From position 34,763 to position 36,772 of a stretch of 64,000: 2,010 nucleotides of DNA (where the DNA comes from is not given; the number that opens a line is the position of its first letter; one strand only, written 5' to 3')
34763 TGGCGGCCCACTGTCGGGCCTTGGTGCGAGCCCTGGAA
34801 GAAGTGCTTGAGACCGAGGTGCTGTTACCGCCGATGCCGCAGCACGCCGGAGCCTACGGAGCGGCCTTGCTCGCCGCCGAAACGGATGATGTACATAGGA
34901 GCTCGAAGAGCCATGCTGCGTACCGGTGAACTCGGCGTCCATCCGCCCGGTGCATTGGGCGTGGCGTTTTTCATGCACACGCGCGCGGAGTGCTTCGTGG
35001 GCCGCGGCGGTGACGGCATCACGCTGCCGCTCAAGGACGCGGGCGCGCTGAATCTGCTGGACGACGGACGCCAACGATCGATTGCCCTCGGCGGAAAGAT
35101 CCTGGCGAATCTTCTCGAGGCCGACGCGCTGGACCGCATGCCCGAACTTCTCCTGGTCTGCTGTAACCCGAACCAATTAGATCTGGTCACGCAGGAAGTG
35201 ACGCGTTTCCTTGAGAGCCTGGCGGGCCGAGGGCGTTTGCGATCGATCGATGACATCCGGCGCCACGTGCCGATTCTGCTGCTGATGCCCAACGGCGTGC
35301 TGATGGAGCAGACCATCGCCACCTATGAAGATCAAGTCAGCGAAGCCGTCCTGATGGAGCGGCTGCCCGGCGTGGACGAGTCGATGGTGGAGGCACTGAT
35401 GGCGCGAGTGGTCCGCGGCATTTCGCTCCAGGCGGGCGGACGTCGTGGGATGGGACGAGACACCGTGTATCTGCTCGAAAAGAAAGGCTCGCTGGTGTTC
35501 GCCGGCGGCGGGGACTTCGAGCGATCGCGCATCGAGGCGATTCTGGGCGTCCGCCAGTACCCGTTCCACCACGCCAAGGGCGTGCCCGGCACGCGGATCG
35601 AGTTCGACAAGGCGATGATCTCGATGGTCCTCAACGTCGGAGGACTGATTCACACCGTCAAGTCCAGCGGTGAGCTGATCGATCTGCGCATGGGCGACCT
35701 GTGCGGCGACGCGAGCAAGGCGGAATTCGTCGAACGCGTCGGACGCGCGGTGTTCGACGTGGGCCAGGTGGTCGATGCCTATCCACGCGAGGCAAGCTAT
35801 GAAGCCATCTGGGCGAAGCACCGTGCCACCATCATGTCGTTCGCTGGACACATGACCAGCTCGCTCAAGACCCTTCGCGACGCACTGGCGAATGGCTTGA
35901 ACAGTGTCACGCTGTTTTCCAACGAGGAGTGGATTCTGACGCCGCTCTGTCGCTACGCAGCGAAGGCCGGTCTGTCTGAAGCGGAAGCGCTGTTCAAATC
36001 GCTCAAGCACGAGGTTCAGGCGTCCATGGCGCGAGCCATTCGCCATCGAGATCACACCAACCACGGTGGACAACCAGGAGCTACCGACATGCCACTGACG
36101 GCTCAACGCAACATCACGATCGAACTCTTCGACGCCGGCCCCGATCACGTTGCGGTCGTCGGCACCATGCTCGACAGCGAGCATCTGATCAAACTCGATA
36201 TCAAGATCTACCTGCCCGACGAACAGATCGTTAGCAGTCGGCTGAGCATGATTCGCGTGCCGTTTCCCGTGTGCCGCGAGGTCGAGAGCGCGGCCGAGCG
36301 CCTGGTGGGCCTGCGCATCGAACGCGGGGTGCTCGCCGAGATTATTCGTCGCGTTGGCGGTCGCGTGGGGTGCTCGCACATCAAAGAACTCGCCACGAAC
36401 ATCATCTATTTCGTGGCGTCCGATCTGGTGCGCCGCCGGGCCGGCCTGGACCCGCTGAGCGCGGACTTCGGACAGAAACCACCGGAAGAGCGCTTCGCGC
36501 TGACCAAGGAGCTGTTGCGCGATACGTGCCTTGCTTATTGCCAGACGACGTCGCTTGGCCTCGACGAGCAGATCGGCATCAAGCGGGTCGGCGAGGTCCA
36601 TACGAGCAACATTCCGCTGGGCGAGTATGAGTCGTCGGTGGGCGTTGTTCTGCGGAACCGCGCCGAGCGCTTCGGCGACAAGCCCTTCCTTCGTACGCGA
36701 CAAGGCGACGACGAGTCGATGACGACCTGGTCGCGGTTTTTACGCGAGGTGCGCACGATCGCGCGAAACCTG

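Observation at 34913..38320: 1135-aa fusion of a PanE/ApbA-like domain, a DUF2889-like module and a FadD-type acyl-CoA synthetase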

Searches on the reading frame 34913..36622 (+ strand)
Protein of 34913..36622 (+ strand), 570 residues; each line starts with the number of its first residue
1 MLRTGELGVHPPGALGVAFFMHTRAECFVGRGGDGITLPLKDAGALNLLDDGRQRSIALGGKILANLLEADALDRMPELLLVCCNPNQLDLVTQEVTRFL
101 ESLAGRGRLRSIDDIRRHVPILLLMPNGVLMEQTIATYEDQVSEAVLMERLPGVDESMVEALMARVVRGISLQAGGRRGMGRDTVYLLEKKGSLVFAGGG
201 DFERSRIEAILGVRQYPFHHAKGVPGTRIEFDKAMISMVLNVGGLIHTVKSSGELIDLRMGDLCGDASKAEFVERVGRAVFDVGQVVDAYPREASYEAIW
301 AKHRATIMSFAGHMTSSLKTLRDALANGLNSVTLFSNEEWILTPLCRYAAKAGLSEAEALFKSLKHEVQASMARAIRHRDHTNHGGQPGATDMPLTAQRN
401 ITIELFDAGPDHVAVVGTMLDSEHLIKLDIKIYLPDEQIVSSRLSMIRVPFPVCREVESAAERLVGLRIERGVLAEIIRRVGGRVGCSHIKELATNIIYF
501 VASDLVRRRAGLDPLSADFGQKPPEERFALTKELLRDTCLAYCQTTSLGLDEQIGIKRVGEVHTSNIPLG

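Call 8: find_homologous_proteins(query=window:34913-36622:+, max_evalue=0.001)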
Query window:34913-36622:+ (570 aa): 42 proteins with E <= 0.001 among 8000 candidates.
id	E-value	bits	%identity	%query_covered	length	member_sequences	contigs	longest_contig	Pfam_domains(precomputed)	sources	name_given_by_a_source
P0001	3.2e-262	889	71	100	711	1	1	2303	PF00501.35,PF11136.14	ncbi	ncbi:MAG: AMP-binding protein, partial [Phycisphaerae bacterium]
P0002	1.9e-256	870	68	100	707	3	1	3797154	PF00501.35,PF11136.14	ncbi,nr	ncbi:MAG: AMP-binding protein [Phycisphaerales bacterium]|nr:MAG: AMP-binding protein [Phycisphaeral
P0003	1.9e-255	867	68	100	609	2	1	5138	PF11136.14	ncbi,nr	ncbi:MAG: DUF2889 domain-containing protein, partial [Planctomycetes bacterium]|nr:DUF2889 domain-co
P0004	1.7e-248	844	68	96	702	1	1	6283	PF00501.35,PF11136.14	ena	-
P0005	1.8e-242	824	66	100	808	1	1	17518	PF00501.35,PF11136.14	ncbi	ncbi:MAG: AMP-binding protein, partial [Phycisphaerae bacterium]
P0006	8.4e-232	789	63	100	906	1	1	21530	PF00501.35,PF11136.14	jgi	jgi:hypothetical protein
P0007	4.7e-227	773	61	100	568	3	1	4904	PF11136.14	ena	-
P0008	4.6e-225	767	68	87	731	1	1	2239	PF00501.35,PF11136.14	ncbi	ncbi:MAG: AMP-binding protein, partial [Phycisphaerae bacterium]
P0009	2.2e-217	741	66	89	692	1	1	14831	PF11136.14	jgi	jgi:hypothetical protein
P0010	2.5e-214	731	60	100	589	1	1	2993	PF11136.14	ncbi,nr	ncbi:MAG TPA: DUF2889 domain-containing protein, partial [Phycisphaerales bacterium]|nr:DUF2889 doma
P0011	3.6e-213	728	59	100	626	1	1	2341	PF11136.14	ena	-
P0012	3.9e-212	724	60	100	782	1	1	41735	PF00501.35,PF11136.14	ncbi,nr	ncbi:MAG: AMP-binding protein, partial [Phycisphaerales bacterium]|nr:AMP-binding protein [Phycispha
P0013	6.0e-205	700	67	82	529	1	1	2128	PF11136.14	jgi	jgi:hypothetical protein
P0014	1.7e-188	646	71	72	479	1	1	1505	PF11136.14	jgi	-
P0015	1.0e-185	637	69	74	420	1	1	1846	-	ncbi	ncbi:MAG: hypothetical protein ACE5EQ_12500, partial [Phycisphaerae bacterium]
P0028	1.1e-98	350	58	51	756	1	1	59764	PF00501.35,PF11136.14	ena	-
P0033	3.6e-80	289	78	31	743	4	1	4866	PF00501.35,PF23562.3,PF11136.14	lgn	-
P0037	4.2e-75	272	74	31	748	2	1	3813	PF00501.35,PF23562.3,PF11136.14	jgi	jgi:long-subunit acyl-CoA synthetase (AMP-forming)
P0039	1.7e-73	267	71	31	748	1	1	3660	PF00501.35,PF23562.3,PF11136.14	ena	-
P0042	1.3e-41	161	31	66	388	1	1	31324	-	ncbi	-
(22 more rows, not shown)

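Call 9: search_solved_structures(query=window:34913-36622:+, max_evalue=10, show_alignments=2)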
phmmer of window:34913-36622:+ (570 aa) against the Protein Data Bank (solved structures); distinct sequences matched with E-value up to 10: 0.

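Call 16: search_protein_families(library=pfam, proteins=[P0042], max_evalue=0.01)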
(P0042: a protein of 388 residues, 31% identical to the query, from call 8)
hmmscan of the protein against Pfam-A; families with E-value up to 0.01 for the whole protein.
P0042 (388 aa): 0 families

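Call 29: find_encoding_contigs(protein=P0012, flank=10000, max_places=3)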
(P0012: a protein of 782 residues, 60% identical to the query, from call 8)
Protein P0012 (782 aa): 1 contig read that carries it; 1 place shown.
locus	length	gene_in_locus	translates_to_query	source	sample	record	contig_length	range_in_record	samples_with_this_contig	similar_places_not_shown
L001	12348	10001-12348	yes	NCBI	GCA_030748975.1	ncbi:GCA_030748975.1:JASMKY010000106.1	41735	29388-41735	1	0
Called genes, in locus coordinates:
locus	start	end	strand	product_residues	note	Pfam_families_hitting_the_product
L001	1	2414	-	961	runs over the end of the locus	PF00111:Fer2, PF01799:Fer2_2, PF01315:Ald_Xan_dh_C, PF02738:MoCoBD_1, PF20256:MoCoBD_2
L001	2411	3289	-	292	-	PF00941:FAD_binding_5, PF03450:CO_deh_flav_C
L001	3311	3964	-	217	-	PF00440:TetR_N, PF17932:TetR_C_24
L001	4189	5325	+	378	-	PF00378:ECH_1, PF16113:ECH_2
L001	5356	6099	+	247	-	PF00106:adh_short, PF08659:KR, PF23441:SDR (weak), PF13561:adh_short_C2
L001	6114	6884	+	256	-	PF00378:ECH_1, PF16113:ECH_2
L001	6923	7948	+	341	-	PF08240:ADH_N, PF16912:Glu_dehyd_C, PF01262:AlaDh_PNT_C (weak), PF00107:ADH_zinc_N, PF13602:ADH_zinc_N_2 (faint)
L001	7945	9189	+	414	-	PF06050:HGD-D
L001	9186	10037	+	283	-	PF01869:BcrAD_BadFG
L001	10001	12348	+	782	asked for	PF11136:DUF2889, PF00501:AMP-binding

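Call 30: find_encoding_contigs(protein=P0002, flank=10000, max_places=2)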
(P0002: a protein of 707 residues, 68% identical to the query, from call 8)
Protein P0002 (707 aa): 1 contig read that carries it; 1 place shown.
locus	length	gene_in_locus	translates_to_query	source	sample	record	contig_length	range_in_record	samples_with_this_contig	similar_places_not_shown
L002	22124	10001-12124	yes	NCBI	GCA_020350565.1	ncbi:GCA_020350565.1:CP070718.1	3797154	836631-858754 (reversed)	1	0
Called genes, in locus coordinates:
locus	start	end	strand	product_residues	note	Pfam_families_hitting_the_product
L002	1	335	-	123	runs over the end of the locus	-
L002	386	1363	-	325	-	PF01040:UbiA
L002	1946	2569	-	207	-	PF00578:AhpC-TSA, PF08534:Redoxin, PF00255:GSHPx (weak)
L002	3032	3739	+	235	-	PF00733:Asn_synthase, PF06508:QueC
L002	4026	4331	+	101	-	-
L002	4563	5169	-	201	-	-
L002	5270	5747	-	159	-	PF13088:BNR_2 (faint)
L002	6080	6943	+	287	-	PF04471:Mrr_cat, PF22722:NA-iREase1, PF01396:Zn_ribbon_Top1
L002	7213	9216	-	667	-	PF04055:Radical_SAM, PF13186:SPASM (weak), PF01135:PCMT, PF01209:Ubie_methyltran, PF13847:Methyltransf_31, PF08241:Methyltransf_11, PF08242:Methyltransf_12, PF13649:Methyltransf_25, +1 more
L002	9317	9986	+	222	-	PF16912:Glu_dehyd_C, PF01262:AlaDh_PNT_C (weak), PF00107:ADH_zinc_N, PF13602:ADH_zinc_N_2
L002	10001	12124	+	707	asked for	PF11136:DUF2889, PF00501:AMP-binding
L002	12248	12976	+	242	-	PF02852:Pyr_redox_dim, PF00581:Rhodanese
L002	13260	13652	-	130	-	PF01883:FeS_assembly_P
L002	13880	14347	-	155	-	PF01592:NifU_N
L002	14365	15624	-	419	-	PF00266:Aminotran_5, PF01053:Cys_Met_Meta_PP (faint)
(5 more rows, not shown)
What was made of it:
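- Some database entries look like shorter forms: 743-748-aa gene calls (call 8) and a 707-aa entry in a complete genome (call 30). The 707-aa entry is a decayed remnant next to a truncated dehydrogenase gene (call 30).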

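Call 36: find_encoding_contigs(protein=P0028, flank=10000, max_places=2)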
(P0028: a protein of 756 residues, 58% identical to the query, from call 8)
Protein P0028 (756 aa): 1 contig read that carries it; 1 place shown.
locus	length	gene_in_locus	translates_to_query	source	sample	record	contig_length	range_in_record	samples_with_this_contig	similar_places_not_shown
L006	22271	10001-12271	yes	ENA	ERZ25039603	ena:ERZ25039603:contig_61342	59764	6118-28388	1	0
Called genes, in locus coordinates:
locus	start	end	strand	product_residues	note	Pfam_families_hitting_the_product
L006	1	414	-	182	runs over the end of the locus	-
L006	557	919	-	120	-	-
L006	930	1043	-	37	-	-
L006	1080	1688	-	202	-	PF03450:CO_deh_flav_C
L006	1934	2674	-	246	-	PF00440:TetR_N, PF17932:TetR_C_24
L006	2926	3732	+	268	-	PF00378:ECH_1, PF16113:ECH_2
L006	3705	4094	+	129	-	-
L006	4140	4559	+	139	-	PF00106:adh_short, PF08659:KR, PF13561:adh_short_C2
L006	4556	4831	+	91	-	PF00106:adh_short, PF13561:adh_short_C2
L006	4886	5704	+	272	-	PF00378:ECH_1, PF16113:ECH_2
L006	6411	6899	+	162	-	PF00107:ADH_zinc_N, PF13602:ADH_zinc_N_2 (weak)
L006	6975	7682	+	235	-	PF06050:HGD-D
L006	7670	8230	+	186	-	PF06050:HGD-D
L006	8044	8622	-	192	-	-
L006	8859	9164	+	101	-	PF01869:BcrAD_BadFG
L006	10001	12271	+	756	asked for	PF11136:DUF2889, PF00501:AMP-binding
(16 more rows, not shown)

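Call 37: find_encoding_contigs(protein=P0033, flank=6000, max_places=3)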
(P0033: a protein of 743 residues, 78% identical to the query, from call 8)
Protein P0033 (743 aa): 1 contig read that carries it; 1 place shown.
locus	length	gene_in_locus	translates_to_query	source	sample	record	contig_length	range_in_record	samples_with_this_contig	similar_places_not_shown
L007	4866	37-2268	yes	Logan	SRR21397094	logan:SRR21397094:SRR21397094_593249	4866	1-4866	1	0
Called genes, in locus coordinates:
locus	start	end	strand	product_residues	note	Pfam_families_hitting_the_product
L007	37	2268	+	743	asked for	PF11136:DUF2889, PF00501:AMP-binding, PF23562:AMP-binding_C_3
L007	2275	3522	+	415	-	PF00108:Thiolase_N, PF02803:Thiolase_C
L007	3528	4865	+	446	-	?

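Call 40: find_encoding_contigs(protein=P0037, flank=6000, max_places=3)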
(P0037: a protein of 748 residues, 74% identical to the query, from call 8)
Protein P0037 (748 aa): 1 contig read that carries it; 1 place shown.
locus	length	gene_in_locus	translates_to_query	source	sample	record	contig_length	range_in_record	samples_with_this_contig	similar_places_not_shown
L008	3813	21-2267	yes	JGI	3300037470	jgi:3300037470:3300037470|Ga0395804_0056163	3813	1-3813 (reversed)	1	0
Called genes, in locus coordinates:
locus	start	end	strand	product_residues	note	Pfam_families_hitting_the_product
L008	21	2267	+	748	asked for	PF11136:DUF2889, PF00501:AMP-binding, PF23562:AMP-binding_C_3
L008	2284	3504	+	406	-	PF00108:Thiolase_N, PF02803:Thiolase_C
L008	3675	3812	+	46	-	?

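Call 41: find_encoding_contigs(protein=P0039, flank=6000, max_places=3)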
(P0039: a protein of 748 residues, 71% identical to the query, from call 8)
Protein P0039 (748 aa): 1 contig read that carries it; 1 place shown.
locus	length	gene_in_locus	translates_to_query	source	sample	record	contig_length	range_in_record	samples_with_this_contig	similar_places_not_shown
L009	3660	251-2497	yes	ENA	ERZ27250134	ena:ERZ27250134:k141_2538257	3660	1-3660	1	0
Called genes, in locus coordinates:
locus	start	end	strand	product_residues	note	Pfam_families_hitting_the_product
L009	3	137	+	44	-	?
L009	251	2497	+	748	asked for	PF11136:DUF2889, PF00501:AMP-binding, PF23562:AMP-binding_C_3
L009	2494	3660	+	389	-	?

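Call 59: find_related_loci(query=A1, collection=genome_contigs, flank=10000)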
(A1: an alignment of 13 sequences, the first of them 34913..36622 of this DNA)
Query A1 (570 aa) in genome_contigs; peptide patterns used: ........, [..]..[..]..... (x = any residue, [..] = any of these).
136 stretches matched a pattern; 113 encode a relative of the query (tblastn E <= 1e-3); the best 80 are kept; 80 distinct loci.
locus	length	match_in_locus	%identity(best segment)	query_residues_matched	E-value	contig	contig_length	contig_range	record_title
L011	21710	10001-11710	82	1-570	0e+0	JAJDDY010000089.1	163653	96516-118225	MAG: Phycisphaerae bacterium isolate OFTM250 OFTM250_88, whole genome shotgun sequence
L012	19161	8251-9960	79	1-570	0e+0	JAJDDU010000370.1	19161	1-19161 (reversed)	MAG: Phycisphaerae bacterium isolate OFTM5 OFTM5_369, whole genome shotgun sequence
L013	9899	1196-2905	79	1-570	0e+0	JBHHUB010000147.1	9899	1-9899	MAG: Phycisphaerae bacterium isolate S.6.sp2_bin.21 NODE_1134_length_9899_cov_5.901056, whole genome shotgun sequence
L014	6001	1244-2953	77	1-570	0e+0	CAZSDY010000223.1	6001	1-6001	MAG TPA_asm: uncultured Ectothiorhodospiraceae bacterium isolate binchicken_co275_180 genome assembly, contig: NODE_2395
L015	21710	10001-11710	75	1-570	0e+0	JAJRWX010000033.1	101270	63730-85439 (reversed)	MAG: Planctomycetota bacterium isolate Dive96_bin2.90 k141_1354413, whole genome shotgun sequence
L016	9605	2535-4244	75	1-570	0e+0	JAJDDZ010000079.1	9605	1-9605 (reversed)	MAG: Phycisphaerae bacterium isolate OFTM286 OFTM286_78, whole genome shotgun sequence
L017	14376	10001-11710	72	1-570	0e+0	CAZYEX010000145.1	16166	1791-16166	MAG TPA_asm: uncultured Phycisphaera sp. isolate binchicken_co165_75 genome assembly, contig: k141_898538, whole genome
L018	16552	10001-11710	71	1-570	0e+0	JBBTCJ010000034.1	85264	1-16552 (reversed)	MAG: Planctomycetota bacterium isolate H52-bin107_1 H52_bin107_1_000000000034, whole genome shotgun sequence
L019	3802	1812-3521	69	1-570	0e+0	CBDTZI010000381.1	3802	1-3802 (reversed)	MAG TPA_asm: uncultured bacterium isolate ERR2431947_binner23_Refined_49 genome assembly, contig: ERZ24794554.21497, who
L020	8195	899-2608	70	1-570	0e+0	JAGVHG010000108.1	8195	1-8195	MAG: Phycisphaerae bacterium isolate DeMMO2_2 c_000000028218, whole genome shotgun sequence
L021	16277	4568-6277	71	1-570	0e+0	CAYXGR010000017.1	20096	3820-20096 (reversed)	MAG TPA_asm: uncultured Planctomycetaceae bacterium isolate binchicken_co275_156 genome assembly, contig: NODE_3473_leng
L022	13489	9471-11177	72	2-570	0e+0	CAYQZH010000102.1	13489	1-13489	MAG TPA_asm: uncultured Phycisphaera sp. isolate SRP119689_co1_320 genome assembly, contig: NODE_6668_length_13489_cov_7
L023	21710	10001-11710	70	1-570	0e+0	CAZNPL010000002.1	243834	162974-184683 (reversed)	MAG TPA_asm: uncultured Phycisphaeraceae bacterium isolate SRP141376_co2_188 genome assembly, contig: NODE_54_length_243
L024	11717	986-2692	70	2-570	0e+0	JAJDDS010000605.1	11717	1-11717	MAG: Phycisphaerae bacterium isolate OFTM321 OFTM321_604, whole genome shotgun sequence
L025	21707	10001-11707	71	2-570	0e+0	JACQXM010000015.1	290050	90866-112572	MAG: Planctomycetota bacterium isolate NC_groundwater_1515_Pr4_B-0.1um_67_4 SR1-18-B1_scaffold_67086, whole genome shotg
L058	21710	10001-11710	69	1-570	0e+0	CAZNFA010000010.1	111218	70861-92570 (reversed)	MAG TPA_asm: uncultured Planctomycetales bacterium isolate SRP068000_co1_607 genome assembly, contig: NODE_88_length_111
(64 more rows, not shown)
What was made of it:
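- A scan of GTDB species genomes found 113 relatives and kept 80 loci, at 58-82% identity over residues 1-570 (call 59).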
